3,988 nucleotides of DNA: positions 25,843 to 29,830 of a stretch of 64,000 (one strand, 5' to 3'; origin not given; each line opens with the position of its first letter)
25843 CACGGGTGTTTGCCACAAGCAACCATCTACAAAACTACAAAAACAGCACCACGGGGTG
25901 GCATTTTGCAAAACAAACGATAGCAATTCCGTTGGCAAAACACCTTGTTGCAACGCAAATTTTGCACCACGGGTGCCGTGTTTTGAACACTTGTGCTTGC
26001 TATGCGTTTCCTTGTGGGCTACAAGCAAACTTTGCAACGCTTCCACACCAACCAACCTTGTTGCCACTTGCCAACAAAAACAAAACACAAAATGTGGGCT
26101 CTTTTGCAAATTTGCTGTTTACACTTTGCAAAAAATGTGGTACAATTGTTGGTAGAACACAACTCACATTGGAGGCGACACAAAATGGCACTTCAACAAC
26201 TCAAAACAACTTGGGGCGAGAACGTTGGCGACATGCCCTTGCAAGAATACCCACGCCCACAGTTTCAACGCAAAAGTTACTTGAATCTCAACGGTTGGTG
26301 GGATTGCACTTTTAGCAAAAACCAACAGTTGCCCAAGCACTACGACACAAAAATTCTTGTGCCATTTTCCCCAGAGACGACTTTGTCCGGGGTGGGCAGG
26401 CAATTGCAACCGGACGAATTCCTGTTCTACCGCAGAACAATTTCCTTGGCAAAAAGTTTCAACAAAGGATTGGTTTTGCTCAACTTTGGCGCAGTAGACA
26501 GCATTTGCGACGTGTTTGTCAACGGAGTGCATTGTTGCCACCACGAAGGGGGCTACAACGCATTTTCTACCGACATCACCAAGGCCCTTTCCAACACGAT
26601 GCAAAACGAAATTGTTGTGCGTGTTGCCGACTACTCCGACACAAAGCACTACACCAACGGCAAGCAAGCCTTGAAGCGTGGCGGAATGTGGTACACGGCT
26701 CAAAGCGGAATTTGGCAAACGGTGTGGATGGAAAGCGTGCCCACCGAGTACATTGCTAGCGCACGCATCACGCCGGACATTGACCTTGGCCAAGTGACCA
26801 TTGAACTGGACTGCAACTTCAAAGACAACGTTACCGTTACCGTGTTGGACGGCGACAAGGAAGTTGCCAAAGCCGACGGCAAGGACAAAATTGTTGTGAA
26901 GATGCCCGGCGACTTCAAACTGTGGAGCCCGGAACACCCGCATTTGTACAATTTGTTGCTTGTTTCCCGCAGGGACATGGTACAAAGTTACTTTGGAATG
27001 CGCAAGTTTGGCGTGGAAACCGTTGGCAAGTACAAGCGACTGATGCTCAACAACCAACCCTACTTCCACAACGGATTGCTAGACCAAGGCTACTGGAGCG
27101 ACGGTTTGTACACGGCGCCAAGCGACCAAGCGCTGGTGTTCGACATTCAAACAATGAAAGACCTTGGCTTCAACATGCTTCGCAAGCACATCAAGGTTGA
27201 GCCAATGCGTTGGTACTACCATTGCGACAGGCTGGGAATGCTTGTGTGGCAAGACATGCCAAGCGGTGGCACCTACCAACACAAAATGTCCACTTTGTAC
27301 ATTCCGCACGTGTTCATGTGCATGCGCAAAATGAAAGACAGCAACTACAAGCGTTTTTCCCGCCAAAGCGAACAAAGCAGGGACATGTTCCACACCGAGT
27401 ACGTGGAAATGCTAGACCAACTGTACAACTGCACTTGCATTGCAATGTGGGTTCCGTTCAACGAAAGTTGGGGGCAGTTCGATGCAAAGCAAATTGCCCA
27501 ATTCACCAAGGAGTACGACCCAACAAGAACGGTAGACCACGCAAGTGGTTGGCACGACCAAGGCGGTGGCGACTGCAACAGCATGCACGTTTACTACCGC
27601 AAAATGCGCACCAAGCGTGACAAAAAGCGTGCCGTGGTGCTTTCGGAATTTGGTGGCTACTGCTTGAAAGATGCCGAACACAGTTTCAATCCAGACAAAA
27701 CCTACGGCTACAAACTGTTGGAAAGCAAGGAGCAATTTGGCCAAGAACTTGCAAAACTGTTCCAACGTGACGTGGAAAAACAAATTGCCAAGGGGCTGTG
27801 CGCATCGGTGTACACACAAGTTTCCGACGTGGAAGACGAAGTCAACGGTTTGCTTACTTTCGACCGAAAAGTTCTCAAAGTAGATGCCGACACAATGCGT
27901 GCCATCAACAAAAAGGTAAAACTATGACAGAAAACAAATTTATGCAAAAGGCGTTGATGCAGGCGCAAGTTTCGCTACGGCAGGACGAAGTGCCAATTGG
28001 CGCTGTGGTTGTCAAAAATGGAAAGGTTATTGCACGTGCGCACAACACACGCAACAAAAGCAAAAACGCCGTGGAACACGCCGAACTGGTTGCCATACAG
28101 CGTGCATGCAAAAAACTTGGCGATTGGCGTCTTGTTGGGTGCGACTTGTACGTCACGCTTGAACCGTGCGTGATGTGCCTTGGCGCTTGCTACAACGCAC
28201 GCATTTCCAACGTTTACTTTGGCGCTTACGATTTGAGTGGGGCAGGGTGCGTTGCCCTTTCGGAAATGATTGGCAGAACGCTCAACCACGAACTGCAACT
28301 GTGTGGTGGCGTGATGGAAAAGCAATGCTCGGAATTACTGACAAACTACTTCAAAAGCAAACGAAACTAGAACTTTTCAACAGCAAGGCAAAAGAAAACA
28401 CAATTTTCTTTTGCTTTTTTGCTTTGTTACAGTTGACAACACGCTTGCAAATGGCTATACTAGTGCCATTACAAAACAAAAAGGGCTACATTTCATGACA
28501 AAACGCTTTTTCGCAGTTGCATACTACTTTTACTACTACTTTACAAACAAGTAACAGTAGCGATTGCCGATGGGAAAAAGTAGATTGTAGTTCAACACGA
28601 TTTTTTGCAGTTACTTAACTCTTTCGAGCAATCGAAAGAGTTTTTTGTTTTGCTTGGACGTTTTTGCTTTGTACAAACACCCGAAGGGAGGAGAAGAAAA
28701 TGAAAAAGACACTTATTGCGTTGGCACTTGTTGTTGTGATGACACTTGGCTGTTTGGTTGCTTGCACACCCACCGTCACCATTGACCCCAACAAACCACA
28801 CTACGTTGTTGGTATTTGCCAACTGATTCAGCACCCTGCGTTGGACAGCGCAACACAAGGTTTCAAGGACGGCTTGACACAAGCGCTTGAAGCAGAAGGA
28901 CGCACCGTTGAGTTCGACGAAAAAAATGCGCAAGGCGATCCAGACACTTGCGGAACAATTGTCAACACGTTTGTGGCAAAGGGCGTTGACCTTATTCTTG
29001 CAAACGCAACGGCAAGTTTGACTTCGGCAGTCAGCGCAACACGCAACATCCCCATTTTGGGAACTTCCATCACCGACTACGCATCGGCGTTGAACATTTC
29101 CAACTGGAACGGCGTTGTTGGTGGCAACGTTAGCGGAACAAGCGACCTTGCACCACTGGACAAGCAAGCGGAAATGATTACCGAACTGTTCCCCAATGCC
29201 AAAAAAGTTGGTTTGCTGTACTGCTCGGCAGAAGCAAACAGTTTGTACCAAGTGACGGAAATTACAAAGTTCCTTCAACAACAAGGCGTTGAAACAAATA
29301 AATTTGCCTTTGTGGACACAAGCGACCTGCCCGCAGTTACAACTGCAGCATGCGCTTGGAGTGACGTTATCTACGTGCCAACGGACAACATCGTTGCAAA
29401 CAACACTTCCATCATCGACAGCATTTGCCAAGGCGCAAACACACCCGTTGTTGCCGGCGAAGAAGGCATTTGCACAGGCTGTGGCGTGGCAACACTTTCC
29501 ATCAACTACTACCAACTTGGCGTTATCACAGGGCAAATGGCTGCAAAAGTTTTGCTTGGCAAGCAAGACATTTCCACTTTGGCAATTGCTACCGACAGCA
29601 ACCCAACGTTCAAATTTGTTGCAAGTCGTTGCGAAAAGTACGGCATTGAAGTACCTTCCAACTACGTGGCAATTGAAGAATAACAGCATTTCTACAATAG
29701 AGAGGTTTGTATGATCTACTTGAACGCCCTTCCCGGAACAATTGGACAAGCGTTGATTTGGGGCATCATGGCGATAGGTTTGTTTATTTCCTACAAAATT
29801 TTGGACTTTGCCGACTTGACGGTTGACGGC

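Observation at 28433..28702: Tyr/Phe-rich 19-codon leader ORF plus intrinsic terminator in front of a Trp/Tyr-family ABC importer: candidate ribosome-mediated attenuator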

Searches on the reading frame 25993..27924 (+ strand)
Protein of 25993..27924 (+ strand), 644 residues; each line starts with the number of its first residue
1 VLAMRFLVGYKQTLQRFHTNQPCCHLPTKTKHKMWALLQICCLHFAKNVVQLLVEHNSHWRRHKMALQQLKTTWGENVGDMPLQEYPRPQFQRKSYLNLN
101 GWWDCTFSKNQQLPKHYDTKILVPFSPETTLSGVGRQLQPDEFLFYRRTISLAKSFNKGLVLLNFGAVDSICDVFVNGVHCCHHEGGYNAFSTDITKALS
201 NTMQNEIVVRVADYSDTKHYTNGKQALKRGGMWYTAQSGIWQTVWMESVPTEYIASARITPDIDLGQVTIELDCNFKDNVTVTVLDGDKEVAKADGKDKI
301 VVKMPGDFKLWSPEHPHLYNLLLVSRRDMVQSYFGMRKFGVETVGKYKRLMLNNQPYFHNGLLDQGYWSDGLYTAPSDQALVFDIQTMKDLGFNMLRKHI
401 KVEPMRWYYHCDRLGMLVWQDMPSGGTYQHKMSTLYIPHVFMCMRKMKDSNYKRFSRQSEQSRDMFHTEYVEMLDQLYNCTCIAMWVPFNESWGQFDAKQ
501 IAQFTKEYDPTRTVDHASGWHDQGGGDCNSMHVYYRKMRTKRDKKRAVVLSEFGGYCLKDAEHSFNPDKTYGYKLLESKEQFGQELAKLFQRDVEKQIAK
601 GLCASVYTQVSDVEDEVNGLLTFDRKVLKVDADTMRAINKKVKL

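Call 9: search_protein_families(library=pfam, proteins=[window:25993-27924:+])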
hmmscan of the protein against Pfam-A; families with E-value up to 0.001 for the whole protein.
window:25993-27924:+ (644 aa): 4 families
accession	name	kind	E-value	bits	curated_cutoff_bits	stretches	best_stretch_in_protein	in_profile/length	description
PF02837.24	Glyco_hydro_2_N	-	5.4e-13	49.7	28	1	101-248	22-167/169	Glycosyl hydrolases family 2, sugar binding domain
PF02836.23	Glyco_hydro_2_C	-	6.9e-11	42.3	21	1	350-523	8-167/302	Glycosyl hydrolases family 2, TIM barrel domain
PF22666.2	Glyco_hydro_2_N2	-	4.3e-07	30.6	27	1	145-214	51-120/167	Glycosyl hydrolase 2 galactose-binding domain-like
PF00703.27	Glyco_hydro_2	-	2.5e-06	28.6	23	1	253-337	2-109/109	Glycosyl hydrolases family 2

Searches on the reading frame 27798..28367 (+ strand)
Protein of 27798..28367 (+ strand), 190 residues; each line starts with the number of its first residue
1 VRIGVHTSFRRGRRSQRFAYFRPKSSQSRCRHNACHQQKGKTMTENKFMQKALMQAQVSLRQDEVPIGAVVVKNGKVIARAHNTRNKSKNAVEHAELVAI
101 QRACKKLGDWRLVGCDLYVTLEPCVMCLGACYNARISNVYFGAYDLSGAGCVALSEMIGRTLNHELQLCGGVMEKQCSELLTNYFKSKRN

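Call 9: search_protein_families(library=pfam, proteins=[window:27798-28367:+])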
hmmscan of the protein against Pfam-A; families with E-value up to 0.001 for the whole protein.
window:27798-28367:+ (190 aa): 3 families
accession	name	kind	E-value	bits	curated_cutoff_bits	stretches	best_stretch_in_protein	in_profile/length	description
PF14437.12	MafB19-deam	-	2.2e-37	128.6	27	1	45-189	3-142/142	MafB19-like deaminase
PF00383.29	dCMP_cyt_deam_1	-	1.7e-28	98.9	25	1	45-142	4-101/102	Cytidine and deoxycytidylate deaminase zinc-binding region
PF14439.12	Bd3614-deam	-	5.1e-08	33.3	38.5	1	67-134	11-77/113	Bd3614-like deaminase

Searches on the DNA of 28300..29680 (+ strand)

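Call 4: search_rna_families(source=window, start=28300, end=28800, threshold=evalue, max_evalue=10, show_alignments=3)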
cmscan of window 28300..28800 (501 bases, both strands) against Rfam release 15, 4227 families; matches with E-value up to 10: 11.
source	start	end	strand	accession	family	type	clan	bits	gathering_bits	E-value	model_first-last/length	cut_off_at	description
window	28534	28650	+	RF00515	PyrR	Cis-reg;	-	24.9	54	0.28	1-115/115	no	PyrR binding site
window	28521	28656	+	RF00557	L10_leader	Cis-reg; leader;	-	24.1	44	0.073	1-138/138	no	Ribosomal protein L10 leader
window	28572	28651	+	RF02371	PyrG_leader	Cis-reg; leader;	-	22.2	65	1.4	1-78/78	no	PyrG leader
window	28390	28497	-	RF01859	Phe_leader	Cis-reg; leader;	-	21.3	55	0.39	1-125/125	no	Phenylalanine leader peptide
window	28349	28421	+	RF01461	rli24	Gene; sRNA;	-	19.6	100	0.33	17-91/158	no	Listeria sRNA rli22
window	28478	28616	-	RF01816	RsaA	Gene; sRNA;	-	17.8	50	1.8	1-134/134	no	RNA Staph. aureus A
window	28509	28604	+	RF00429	SNORA29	Gene; snRNA; snoRNA; HACA-box;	CL00030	17.7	50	1.8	1-140/140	no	Small nucleolar RNA SNORA29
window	28393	28414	+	RF00489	ctRNA_p42d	Gene; antisense;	-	17.3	50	0.65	1-46/46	no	ctRNA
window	28525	28641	-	RF01568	DdR18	Gene; snRNA; snoRNA; HACA-box;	-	16.1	80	6.1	1-147/147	no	Dictyostelium snoRNA DdR18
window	28396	28496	+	RF01859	Phe_leader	Cis-reg; leader;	-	15.1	55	9.2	1-125/125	no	Phenylalanine leader peptide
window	28354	28422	+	RF01459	rliE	Gene; sRNA;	-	13.9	90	9.6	1-222/222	no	Listeria sRNA rliE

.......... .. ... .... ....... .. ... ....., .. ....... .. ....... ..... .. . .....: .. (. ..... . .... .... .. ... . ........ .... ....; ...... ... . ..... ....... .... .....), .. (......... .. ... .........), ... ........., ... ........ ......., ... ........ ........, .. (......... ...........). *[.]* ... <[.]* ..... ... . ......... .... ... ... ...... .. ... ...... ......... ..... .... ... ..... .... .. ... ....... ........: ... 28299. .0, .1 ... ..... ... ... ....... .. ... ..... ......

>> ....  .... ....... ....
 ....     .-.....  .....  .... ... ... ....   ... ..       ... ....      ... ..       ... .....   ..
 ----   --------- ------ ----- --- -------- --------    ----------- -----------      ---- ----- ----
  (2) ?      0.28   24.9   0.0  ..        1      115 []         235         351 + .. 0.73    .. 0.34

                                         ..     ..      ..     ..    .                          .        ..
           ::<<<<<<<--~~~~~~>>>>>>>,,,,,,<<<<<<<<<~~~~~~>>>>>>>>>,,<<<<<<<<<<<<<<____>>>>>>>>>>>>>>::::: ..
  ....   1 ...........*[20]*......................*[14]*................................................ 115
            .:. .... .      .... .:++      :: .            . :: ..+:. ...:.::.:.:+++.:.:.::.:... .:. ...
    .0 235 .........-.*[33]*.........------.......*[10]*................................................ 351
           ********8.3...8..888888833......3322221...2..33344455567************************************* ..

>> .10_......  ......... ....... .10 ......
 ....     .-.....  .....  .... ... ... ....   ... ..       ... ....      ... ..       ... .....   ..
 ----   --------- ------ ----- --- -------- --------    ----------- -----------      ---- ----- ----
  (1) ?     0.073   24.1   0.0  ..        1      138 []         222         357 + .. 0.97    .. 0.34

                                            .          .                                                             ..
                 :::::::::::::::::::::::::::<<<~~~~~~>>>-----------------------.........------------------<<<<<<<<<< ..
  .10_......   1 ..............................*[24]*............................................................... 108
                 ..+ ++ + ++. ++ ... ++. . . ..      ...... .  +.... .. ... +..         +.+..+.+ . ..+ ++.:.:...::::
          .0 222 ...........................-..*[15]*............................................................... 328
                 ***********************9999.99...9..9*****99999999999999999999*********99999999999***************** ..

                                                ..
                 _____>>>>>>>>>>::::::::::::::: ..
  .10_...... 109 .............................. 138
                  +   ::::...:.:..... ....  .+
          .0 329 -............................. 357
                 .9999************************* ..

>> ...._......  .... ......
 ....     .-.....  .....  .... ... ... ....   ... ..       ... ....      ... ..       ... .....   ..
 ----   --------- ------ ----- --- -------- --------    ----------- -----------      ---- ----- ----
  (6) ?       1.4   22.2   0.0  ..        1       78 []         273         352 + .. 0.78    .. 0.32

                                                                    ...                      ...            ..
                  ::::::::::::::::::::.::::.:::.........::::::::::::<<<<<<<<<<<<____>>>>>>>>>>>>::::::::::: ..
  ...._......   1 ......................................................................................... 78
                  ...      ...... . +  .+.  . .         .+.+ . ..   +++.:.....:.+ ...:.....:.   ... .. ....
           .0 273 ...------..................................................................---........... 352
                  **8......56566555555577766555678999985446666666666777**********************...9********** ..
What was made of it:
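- On Rfam Phe_leader (RF01859) and other curated amino-acid leader families: Phe_leader scores 21.3 and 15.1 bits against a gathering score of 55, at 28390-28497, which is not on the element (call 4).
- Closest known: Escherichia coli pheL-pheA and pheM-pheST leader-peptide attenuators. Different: There is no sequence or Rfam similarity: Phe_leader scores 21 bits against a gathering score of 55, and the match lies off the element (call 4).
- Weak sub-threshold Rfam matches to PyrR and L10 leaders were found (call 4). The Rfam matches fall far below the gathering scores and align mainly over the terminator stem and T run (call 4).
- Tried and rejected: The PyrR, L10_leader and PyrG_leader matches align mainly over the terminator stem and T run (call 4).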

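Call 25: search_rna_families(sources=[L001, L002, L011, L023, L025, L038, L042, L050, L054, L055, L065, L074, L076, L003, L004, L009], threshold=gathering)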
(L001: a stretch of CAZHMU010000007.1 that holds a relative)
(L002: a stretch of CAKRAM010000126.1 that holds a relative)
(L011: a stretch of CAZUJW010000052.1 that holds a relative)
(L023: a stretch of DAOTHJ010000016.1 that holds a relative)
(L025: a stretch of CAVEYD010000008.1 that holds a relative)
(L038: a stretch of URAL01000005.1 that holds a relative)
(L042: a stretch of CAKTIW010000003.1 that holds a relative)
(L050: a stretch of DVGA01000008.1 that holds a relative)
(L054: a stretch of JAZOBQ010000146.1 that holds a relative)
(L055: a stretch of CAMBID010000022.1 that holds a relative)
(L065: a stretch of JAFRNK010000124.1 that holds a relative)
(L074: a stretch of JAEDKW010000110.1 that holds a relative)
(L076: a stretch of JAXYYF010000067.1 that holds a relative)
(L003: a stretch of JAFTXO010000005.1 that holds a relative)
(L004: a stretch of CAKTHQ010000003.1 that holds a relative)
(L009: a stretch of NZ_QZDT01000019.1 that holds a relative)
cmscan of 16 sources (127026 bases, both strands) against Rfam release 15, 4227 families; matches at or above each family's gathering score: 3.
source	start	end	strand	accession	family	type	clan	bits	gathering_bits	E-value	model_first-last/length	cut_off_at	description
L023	7131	7375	+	RF00230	T-box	Cis-reg; leader;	-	118.7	93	2.3e-25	1-219/219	no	T-box leader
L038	3237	3487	-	RF00230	T-box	Cis-reg; leader;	-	107.9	93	1.4e-22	1-219/219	no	T-box leader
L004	494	663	-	RF00168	Lysine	Cis-reg; riboswitch;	-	100.7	30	2.6e-25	1-182/182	no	Lysine riboswitch aptamer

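Call 31: search_rna_families(sources=[L085, L005, L006, L007, L008, L010, L012, L013, L014, L015, L016, L017, L018, L019, L020, L021, L022], threshold=gathering)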
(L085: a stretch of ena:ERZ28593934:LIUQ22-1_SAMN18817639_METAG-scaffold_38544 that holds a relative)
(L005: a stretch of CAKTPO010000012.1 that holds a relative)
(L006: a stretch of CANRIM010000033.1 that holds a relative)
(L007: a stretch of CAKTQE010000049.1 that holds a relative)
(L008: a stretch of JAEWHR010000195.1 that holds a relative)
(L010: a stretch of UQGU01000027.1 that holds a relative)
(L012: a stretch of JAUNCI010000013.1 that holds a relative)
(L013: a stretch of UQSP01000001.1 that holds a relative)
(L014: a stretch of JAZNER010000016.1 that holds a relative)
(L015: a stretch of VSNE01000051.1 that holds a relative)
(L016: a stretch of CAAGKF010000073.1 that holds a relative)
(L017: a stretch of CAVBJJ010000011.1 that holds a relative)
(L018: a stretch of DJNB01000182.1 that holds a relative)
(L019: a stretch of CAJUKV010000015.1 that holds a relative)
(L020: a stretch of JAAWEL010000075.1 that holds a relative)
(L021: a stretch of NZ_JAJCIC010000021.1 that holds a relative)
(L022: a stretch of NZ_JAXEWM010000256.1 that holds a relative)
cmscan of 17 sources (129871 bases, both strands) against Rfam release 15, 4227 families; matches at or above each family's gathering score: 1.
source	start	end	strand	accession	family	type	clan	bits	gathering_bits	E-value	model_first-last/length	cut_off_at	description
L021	1176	1333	-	RF01699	Clostridiales-1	Gene; sRNA;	-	106.6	48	7e-23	1-166/166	no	Clostridiales-1 RNA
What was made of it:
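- On Rfam Phe_leader (RF01859) and other curated amino-acid leader families: No family matched at the leader position in 33 related loci (calls 25, 31).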

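Call 32: search_rna_families(source=L085, start=260, end=800, threshold=evalue, max_evalue=1, show_alignments=1)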
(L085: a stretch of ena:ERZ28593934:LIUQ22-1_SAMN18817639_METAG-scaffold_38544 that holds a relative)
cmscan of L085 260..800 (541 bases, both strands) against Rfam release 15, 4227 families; matches with E-value up to 1: 1.
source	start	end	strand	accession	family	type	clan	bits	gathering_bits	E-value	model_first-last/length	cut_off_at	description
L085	411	657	+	RF00230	T-box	Cis-reg; leader;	-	92.3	93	6.2e-21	1-219/219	no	T-box leader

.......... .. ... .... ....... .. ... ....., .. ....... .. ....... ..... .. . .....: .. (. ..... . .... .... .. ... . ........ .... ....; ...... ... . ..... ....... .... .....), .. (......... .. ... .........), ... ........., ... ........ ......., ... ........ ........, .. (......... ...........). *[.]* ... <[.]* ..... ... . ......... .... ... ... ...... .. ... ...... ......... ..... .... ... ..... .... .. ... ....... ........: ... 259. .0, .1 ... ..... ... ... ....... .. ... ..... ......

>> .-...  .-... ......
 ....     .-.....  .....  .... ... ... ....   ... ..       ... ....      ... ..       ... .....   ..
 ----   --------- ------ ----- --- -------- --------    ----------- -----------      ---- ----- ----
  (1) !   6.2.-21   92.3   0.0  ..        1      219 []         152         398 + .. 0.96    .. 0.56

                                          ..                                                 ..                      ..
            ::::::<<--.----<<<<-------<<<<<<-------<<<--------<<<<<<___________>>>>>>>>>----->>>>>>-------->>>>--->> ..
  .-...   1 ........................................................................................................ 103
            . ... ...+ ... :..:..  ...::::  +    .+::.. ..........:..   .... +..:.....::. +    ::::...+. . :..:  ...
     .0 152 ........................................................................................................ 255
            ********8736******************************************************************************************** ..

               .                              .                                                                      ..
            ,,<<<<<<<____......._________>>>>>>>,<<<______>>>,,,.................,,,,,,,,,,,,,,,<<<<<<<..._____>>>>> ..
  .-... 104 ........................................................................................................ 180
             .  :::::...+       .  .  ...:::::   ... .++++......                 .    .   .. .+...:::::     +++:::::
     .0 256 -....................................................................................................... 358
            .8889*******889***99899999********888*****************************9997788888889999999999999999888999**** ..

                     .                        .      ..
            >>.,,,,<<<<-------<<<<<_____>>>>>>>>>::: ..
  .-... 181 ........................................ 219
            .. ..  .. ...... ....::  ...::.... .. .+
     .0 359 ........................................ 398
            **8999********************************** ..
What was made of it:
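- On T-box leader (RF00230): The same search finds T-boxes in L085 (92.3 bits), L023 and L038 (calls 25, 32).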
